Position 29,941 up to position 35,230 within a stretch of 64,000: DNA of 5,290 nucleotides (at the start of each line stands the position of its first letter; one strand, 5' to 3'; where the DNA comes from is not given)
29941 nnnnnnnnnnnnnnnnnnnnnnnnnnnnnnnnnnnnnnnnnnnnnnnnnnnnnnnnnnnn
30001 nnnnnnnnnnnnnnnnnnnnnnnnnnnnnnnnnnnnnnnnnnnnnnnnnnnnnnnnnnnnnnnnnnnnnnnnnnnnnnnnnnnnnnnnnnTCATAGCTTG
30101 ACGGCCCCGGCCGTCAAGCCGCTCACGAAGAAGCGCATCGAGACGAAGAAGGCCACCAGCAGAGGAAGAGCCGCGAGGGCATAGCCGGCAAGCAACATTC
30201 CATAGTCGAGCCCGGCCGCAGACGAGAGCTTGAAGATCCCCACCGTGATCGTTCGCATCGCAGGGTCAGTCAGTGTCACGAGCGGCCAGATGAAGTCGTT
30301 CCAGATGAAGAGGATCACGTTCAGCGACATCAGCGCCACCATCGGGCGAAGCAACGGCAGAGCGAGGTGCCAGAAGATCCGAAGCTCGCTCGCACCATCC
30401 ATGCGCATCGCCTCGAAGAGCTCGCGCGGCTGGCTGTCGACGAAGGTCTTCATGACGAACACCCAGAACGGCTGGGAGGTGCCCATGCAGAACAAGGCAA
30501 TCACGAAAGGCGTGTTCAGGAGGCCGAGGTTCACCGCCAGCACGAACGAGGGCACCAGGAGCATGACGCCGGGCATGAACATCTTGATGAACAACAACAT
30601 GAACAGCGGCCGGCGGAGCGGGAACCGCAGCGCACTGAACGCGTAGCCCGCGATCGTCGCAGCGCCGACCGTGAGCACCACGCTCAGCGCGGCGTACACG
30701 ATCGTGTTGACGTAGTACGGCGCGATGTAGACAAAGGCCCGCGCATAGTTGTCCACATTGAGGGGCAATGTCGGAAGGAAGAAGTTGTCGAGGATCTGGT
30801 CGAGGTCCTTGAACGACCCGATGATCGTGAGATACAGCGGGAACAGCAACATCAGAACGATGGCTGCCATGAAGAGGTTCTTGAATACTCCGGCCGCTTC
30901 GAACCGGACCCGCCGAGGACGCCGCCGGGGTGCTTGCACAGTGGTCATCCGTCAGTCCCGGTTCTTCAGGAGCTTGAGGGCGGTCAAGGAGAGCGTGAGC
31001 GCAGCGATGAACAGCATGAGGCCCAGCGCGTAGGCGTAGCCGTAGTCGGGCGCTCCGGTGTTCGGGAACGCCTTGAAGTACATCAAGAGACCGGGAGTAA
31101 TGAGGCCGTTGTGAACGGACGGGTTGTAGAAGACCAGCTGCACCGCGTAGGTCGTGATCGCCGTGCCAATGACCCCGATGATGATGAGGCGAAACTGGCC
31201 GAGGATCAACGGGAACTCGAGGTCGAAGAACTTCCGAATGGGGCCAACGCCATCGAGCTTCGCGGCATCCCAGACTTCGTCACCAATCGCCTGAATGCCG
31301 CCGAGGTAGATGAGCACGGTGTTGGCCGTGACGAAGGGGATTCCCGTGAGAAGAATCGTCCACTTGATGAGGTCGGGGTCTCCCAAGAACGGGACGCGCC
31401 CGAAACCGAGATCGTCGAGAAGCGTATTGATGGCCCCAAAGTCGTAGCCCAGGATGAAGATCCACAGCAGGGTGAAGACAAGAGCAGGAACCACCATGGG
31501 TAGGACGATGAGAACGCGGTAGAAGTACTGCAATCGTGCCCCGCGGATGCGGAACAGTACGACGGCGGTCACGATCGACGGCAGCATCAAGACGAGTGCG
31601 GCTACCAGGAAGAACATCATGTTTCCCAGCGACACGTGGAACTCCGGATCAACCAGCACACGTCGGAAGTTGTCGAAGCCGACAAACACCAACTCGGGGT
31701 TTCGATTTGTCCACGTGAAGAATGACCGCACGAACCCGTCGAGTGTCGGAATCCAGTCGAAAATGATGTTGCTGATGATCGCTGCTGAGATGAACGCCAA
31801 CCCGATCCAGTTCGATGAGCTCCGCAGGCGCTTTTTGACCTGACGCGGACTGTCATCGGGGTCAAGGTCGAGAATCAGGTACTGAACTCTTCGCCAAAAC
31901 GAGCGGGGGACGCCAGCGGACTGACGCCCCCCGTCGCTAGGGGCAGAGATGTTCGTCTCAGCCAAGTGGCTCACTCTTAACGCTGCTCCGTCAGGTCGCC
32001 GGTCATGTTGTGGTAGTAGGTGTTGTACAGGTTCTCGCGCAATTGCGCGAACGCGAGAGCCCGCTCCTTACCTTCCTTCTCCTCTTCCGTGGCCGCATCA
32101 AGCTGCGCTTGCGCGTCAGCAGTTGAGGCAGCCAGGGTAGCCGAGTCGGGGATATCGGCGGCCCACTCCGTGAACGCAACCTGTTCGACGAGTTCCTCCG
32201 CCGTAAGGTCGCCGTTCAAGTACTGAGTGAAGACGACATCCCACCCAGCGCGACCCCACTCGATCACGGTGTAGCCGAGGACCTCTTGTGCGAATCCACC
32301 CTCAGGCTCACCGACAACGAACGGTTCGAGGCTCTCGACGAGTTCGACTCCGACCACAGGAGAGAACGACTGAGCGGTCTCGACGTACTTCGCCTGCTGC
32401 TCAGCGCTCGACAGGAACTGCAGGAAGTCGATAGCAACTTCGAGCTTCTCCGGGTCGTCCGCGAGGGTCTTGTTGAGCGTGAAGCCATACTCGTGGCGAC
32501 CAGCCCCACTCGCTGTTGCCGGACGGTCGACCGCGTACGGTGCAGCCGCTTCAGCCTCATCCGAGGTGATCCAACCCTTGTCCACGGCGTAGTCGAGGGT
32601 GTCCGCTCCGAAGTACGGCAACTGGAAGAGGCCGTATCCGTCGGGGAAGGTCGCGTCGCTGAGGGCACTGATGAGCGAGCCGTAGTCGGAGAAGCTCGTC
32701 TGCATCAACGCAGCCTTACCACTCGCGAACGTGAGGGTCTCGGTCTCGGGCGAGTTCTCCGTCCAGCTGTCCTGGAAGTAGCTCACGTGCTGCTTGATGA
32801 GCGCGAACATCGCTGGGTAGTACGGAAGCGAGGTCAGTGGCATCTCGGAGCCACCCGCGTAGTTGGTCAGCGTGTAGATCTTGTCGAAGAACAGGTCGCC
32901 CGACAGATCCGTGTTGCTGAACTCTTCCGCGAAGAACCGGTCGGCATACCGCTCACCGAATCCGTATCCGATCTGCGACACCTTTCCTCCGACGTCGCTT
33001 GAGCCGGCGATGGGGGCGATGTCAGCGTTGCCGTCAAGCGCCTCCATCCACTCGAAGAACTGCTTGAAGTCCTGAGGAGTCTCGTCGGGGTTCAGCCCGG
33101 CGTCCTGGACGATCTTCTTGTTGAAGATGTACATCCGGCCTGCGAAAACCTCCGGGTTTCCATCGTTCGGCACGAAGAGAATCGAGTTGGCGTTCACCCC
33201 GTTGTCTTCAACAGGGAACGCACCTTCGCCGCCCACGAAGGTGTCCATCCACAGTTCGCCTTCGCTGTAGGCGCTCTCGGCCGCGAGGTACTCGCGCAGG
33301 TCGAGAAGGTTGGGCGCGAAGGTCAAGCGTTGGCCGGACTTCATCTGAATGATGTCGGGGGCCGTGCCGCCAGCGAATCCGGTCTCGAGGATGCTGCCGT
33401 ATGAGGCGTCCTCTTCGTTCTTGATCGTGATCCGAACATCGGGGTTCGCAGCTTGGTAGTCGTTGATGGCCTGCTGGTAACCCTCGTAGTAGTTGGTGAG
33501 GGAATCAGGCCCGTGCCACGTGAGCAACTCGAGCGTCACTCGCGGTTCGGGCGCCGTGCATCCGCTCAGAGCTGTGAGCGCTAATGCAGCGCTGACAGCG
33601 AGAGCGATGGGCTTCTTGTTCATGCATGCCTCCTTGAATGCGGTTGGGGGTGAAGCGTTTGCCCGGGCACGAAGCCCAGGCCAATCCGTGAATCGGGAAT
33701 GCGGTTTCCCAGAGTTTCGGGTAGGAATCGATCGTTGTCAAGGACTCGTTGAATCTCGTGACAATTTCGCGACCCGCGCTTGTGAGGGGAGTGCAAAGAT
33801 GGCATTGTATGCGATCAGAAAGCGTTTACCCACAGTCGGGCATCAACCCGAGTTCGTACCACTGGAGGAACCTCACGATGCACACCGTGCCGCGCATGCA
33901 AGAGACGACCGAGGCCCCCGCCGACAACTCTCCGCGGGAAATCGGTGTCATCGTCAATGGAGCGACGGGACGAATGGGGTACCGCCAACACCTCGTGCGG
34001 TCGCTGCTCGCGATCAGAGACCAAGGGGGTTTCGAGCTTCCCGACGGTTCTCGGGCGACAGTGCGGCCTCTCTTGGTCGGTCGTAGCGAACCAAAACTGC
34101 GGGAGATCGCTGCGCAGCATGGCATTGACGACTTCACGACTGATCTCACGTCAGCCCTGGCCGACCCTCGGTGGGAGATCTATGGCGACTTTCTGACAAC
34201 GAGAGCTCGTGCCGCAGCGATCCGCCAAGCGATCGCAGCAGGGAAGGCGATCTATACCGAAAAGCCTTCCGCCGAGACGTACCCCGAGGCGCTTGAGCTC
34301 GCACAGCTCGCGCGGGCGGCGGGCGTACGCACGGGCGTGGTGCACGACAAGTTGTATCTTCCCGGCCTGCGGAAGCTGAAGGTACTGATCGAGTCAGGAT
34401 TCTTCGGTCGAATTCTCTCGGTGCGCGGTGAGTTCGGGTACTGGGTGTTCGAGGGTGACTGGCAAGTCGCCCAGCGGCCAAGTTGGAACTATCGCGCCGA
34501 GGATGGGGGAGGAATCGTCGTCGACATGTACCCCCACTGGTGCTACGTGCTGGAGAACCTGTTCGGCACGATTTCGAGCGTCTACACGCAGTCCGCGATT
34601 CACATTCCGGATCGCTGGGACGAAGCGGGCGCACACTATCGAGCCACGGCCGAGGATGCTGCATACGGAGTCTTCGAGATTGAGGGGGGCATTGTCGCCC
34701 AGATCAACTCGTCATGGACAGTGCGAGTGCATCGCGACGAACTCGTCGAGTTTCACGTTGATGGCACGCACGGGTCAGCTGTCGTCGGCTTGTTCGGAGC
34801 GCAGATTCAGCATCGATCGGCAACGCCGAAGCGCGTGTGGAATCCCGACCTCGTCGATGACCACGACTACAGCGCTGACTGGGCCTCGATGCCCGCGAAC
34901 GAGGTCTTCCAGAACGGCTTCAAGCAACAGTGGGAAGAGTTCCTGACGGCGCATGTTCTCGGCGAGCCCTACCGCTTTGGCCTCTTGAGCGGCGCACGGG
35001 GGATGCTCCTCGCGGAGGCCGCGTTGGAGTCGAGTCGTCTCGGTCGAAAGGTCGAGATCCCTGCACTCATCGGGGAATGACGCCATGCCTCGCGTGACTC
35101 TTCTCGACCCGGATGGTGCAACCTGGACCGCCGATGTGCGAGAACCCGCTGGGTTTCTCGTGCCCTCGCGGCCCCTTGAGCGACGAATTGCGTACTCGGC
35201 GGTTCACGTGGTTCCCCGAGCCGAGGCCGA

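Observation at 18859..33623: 14.8-kb, 12-gene minus-strand operon with nine consecutive 4-nt stop/start overlaps, running from an oligosaccharide importer through mixed enzymes to an SMR exporter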

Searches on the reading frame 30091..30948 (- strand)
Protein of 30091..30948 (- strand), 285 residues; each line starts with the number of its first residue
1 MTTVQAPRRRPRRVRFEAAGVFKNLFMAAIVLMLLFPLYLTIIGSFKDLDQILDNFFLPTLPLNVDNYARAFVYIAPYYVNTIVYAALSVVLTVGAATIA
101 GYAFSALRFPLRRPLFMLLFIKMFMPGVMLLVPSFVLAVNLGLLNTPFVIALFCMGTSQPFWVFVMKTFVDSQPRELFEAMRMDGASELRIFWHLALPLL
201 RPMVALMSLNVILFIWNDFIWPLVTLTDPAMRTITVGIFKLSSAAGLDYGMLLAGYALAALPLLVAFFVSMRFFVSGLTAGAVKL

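Call 4: search_protein_families(library=pfam, proteins=[window:30091-30948:-], max_evalue=0.01)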
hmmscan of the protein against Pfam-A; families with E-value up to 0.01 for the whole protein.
window:30091-30948:- (285 aa): 1 family
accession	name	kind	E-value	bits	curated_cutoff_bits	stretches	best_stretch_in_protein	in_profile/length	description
PF00528.27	BPD_transp_1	-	7.7e-17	62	26.4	1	99-273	7-174/184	Binding-protein-dependent transport system inner membrane component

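Call 5: search_protein_families(library=ncbifam, proteins=[window:30091-30948:-], max_evalue=0.01)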
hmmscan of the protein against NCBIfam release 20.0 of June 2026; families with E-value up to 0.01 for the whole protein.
window:30091-30948:- (285 aa): 7 families
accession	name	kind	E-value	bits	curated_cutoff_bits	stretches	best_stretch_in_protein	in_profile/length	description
NF040932.1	ABC_arch_GlcU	equivalog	2.1e-30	106.3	340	1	22-280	4-266/272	glucose ABC transporter permease GlcU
NF008210.0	PRK10973.1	equivalog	1.3e-23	84.1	297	1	21-279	10-277/281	sn-glycerol-3-phosphate ABC transporter permease UgpE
NF008231.0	PRK10998.1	equivalog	1.5e-16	60.9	261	1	78-284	84-295/296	maltose ABC transporter permease MalG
TIGR01581.1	Mo_ABC_porter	hypoth_equivalog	5.2e-06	26.1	210.3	1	84-205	28-161/225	ABC transporter permease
NF007047.0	PRK09500.1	equivalog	8.5e-06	25.5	326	1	21-206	5-187/257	spermidine/putrescine ABC transporter permease PotC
NF008232.0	PRK10999.1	equivalog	3.4e-05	22.7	392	1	160-228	388-457/520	maltose ABC transporter permease MalF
NF007852.0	PRK10561.1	equivalog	0.0041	17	335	0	159-258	172-272/295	sn-glycerol-3-phosphate ABC transporter permease UgpA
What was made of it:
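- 30091..30948 (-): ABC permease 2 (MalG/UgpE-like, 285 aa). The start is uncertain by 26 codons. BPD_transp_1 (call 4); GlcU/UgpE/MalG-like hits (call 5).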

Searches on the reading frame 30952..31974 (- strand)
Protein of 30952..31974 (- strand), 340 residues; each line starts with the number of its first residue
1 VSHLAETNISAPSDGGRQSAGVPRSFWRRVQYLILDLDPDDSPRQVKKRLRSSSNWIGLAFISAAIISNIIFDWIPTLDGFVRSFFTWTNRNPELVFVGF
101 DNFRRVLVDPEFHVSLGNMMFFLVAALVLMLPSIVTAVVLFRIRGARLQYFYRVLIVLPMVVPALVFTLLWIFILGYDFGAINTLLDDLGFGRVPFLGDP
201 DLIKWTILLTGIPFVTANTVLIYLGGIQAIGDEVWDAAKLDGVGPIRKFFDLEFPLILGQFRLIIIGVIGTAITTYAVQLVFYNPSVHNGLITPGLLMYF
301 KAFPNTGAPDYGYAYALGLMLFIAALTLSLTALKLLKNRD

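Call 4: search_protein_families(library=pfam, proteins=[window:30952-31974:-], max_evalue=0.01)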
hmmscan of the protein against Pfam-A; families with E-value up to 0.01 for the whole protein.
window:30952-31974:- (340 aa): 1 family
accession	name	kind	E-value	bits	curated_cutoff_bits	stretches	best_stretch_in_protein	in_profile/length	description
PF00528.27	BPD_transp_1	-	1.1e-10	42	26.4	1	137-330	5-171/184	Binding-protein-dependent transport system inner membrane component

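Call 5: search_protein_families(library=ncbifam, proteins=[window:30952-31974:-], max_evalue=0.01)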
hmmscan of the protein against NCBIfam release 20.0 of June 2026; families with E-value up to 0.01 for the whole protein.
window:30952-31974:- (340 aa): 7 families
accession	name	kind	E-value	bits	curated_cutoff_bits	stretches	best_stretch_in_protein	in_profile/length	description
NF040931.1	ABC_arch_GlcT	equivalog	5.5e-17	62.3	360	1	80-255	19-194/278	glucose ABC transporter permease GlcT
NF007852.0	PRK10561.1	equivalog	6.5e-16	59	335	1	53-278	9-233/295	sn-glycerol-3-phosphate ABC transporter permease UgpA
NF008232.0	PRK10999.1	equivalog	1.2e-15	57.2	392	1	96-337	263-516/520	maltose ABC transporter permease MalF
TIGR01581.1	Mo_ABC_porter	hypoth_equivalog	4.3e-07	29.7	210.3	1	99-259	6-158/225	ABC transporter permease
TIGR03262.1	PhnU2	equivalog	4.6e-06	25.5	593.25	1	93-257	33-186/546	putative 2-aminoethylphosphonate ABC transporter permease subunit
TIGR02141.1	modB_ABC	equivalog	6.4e-06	26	182.6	1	124-258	9-134/208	molybdate ABC transporter permease subunit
NF008210.0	PRK10973.1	equivalog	0.0036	17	297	1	217-260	156-199/281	sn-glycerol-3-phosphate ABC transporter permease UgpE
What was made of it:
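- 30952..31974 (-): ABC permease 1 (MalF/UgpA-like, 340 aa). BPD_transp_1 (call 4); NCBIfam GlcT/UgpA/MalF-like hits (call 5).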

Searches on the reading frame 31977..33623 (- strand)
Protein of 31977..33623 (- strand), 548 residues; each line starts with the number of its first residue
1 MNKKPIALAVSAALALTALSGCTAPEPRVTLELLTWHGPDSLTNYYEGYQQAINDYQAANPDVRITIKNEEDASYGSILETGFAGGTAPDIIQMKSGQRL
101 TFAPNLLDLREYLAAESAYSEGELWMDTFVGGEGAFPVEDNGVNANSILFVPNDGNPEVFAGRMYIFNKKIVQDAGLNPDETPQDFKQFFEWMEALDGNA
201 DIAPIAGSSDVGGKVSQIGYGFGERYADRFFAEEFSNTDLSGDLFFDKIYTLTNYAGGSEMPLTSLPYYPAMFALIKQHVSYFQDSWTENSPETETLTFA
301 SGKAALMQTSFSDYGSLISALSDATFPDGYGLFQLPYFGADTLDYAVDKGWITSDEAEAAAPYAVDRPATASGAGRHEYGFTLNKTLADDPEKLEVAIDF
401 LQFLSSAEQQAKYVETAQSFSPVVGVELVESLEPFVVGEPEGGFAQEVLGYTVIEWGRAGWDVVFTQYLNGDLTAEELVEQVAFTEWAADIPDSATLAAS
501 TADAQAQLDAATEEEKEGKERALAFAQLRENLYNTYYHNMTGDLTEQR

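Call 4: search_protein_families(library=pfam, proteins=[window:31977-33623:-], max_evalue=0.01)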
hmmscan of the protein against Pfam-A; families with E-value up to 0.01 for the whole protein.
window:31977-33623:- (548 aa): 2 families
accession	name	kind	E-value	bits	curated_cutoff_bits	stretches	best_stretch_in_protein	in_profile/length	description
PF01547.30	SBP_bac_1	-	1.1e-10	42.5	26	1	41-411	3-307/307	Bacterial extracellular solute-binding protein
PF13416.11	SBP_bac_8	-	2.2e-10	41.2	27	1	51-423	1-261/279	Bacterial extracellular solute-binding protein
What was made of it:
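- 31977..33623 (-): Substrate-binding lipoprotein (548 aa) of a CUT1-type sugar ABC importer. SBP_bac_1 and SBP_bac_8 (call 4).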

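Call 5: search_protein_families(library=ncbifam, proteins=[window:31977-33623:-], max_evalue=0.01)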
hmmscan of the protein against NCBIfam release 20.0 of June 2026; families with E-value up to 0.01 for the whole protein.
window:31977-33623:- (548 aa): 1 family
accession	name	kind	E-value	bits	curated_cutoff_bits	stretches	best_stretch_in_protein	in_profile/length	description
TIGR03850.1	bind_CPR_0540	equivalog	0.0044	15.7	299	0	47-107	48-106/437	carbohydrate ABC transporter substrate-binding protein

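Call 49: search_solved_structures(query=window:31977-33623:-, max_evalue=0.1)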
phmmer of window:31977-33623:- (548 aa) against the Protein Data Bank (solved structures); distinct sequences matched with E-value up to 0.1: 5.
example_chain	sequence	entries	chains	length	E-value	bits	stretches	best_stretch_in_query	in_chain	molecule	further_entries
4zza_A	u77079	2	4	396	1.1e-05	27.9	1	47-205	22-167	Sugar binding protein of ABC transporter system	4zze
4zs9_A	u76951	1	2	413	1.2e-05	27.7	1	47-205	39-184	Sugar binding protein of ABC transporter system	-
5f7v_A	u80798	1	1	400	1.9e-05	27.1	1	50-119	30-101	Lmo0181 protein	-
8art_A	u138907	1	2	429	5.6e-05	25.5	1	6-104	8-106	Putative secreted maltose-binding protein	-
6rjy_A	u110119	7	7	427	0.0091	18.2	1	48-200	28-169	Arabino-oligosaccharids-binding protein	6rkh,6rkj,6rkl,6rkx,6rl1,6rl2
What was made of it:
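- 31977..33623 (-): No close solved relative (call 49).
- Tried and rejected: Only weak N-terminal matches to generic sugar SBPs (call 49).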

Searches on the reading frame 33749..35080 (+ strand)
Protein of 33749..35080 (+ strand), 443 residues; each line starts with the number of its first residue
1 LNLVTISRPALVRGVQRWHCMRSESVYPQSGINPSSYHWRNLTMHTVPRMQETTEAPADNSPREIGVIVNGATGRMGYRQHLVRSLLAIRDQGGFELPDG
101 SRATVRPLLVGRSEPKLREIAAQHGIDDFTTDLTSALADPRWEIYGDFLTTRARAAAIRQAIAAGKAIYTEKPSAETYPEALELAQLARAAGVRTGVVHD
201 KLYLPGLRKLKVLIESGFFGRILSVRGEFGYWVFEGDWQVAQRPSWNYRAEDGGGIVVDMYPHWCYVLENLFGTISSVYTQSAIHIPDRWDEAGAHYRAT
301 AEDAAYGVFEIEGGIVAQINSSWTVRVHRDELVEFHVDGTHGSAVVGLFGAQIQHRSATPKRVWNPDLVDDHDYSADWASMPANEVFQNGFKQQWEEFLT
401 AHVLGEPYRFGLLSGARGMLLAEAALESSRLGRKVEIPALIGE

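Call 7: search_protein_families(library=pfam, proteins=[window:33749-35080:+], max_evalue=0.01)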
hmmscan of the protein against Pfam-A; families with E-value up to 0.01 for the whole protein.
window:33749-35080:+ (443 aa): 3 families
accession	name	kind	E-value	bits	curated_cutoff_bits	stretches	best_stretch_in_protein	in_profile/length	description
PF22725.1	GFO_IDH_MocA_C3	-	5e-23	81.9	27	1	208-344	2-123/124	GFO/IDH/MocA C-terminal domain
PF02894.22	GFO_IDH_MocA_C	-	6.6e-15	55.9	22.9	1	211-437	1-218/218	Oxidoreductase family, C-terminal alpha/beta domain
PF01408.29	GFO_IDH_MocA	-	2e-06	29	24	1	109-197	31-118/120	Oxidoreductase family, NAD-binding Rossmann fold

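Call 52: search_protein_families(library=ncbifam, proteins=[window:33878-35080:+], max_evalue=0.001)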
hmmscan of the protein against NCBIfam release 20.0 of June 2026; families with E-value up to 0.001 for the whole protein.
window:33878-35080:+ (400 aa): 6 families
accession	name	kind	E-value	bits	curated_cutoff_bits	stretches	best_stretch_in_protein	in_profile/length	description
NF052479.1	LevoglcsnDh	equivalog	2.7e-14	52.7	650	1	61-253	36-226/386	levoglucosan dehydrogenase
TIGR04380.1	myo_inos_iolG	equivalog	5.5e-14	51.8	355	1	70-392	36-329/330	inositol 2-dehydrogenase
NF008607.0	PRK11579.1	subfamily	2e-09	36.9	330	1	115-244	81-204/346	oxidoreductase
NF007574.0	PRK10206.1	equivalog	1.8e-07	30.6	352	1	71-189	38-156/345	oxidoreductase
NF040723.1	UDP-GlcNAcDh_Arch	equivalog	8.9e-07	28.7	450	1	108-245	70-194/302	UDP-N-acetylglucosamine 3-dehydrogenase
NF041392.1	XylDh_Gfo6_Halo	equivalog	0.00038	19.4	350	1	115-187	99-171/350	D-xylose 1-dehydrogenase Gfo6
